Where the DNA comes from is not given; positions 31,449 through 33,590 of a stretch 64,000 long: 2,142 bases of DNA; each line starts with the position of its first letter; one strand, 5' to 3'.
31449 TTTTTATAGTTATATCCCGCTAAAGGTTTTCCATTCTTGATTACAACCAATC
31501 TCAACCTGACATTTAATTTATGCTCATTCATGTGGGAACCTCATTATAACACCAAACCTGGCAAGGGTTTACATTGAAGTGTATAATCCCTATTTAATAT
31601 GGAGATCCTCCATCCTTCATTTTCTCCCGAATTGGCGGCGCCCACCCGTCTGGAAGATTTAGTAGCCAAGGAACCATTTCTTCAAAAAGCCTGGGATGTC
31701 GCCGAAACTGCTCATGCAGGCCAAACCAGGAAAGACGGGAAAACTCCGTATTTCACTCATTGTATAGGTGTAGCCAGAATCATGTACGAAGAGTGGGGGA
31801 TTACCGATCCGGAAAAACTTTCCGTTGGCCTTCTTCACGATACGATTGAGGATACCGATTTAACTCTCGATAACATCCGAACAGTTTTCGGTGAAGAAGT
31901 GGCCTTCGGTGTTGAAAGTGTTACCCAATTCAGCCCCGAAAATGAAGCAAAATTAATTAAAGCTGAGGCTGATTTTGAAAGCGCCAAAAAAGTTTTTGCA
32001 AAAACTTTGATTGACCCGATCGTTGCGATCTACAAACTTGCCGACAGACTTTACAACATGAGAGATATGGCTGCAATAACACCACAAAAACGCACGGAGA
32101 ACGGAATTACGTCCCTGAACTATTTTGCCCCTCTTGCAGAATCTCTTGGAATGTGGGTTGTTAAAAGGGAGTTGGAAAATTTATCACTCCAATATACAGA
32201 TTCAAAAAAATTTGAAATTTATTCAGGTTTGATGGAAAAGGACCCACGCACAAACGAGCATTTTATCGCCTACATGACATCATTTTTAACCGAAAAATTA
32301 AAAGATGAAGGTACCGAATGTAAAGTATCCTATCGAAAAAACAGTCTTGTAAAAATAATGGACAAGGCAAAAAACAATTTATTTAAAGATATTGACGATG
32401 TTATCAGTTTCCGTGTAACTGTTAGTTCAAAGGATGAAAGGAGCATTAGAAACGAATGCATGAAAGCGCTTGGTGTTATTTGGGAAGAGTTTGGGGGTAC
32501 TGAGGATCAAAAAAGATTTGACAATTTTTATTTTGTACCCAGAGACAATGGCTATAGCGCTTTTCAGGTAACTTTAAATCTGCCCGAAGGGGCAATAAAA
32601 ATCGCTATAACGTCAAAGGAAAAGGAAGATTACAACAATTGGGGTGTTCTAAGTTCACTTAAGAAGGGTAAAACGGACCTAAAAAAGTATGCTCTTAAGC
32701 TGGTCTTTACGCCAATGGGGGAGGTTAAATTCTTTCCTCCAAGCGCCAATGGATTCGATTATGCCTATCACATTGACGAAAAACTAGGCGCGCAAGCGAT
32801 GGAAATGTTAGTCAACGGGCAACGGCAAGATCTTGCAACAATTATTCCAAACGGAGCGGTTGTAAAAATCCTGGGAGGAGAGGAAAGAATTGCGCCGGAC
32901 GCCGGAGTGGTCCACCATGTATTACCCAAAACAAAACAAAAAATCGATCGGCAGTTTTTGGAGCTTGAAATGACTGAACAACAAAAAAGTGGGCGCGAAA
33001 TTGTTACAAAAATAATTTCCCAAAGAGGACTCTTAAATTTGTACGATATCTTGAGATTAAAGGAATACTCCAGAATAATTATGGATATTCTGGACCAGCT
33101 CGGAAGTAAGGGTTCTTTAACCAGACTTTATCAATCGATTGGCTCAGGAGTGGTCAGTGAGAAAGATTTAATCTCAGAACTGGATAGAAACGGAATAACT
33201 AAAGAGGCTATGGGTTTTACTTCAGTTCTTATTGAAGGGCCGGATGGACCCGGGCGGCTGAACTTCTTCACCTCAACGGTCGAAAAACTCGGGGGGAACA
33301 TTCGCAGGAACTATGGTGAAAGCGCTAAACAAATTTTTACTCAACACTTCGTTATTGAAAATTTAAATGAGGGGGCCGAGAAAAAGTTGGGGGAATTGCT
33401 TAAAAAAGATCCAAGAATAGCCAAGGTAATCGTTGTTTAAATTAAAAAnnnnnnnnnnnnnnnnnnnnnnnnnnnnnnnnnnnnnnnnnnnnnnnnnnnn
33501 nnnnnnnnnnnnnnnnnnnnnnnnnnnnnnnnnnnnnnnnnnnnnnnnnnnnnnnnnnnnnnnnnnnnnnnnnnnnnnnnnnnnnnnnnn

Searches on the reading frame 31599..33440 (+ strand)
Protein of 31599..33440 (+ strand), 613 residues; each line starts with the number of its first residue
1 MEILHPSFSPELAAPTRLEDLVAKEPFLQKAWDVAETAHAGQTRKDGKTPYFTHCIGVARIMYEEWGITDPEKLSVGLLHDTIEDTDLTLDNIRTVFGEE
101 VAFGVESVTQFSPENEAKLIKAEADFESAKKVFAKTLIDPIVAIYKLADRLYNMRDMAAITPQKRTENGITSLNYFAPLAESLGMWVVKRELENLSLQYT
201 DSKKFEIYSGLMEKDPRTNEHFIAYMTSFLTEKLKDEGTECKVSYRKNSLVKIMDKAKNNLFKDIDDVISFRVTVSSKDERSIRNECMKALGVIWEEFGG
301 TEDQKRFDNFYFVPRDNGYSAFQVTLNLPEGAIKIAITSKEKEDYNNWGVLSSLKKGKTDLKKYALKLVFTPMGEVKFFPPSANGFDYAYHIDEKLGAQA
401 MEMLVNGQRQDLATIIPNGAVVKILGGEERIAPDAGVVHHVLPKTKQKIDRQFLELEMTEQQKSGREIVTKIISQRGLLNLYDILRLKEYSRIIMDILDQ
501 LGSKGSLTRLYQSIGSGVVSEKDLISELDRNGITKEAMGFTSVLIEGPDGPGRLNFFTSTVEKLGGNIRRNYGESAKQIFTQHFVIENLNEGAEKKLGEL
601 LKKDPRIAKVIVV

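Call 72: search_protein_families(library=pfam, proteins=[window:31599-33440:+], max_evalue=0.0001)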
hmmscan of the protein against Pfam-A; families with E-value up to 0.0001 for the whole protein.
window:31599-33440:+ (613 aa): 4 families
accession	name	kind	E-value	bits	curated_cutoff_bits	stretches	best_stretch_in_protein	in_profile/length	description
PF13328.12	HD_4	-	1.9e-24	86.6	27.2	1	31-186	1-156/156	HD domain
PF02824.27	TGS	-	2.5e-08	34.3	22.2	1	369-425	3-59/60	TGS domain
PF04607.23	RelA_SpoT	-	6.1e-06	26.9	27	1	250-353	6-105/113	Region found in RelA / SpoT proteins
PF01966.28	HD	-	9.2e-06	26.4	22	1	51-154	1-116/116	HD domain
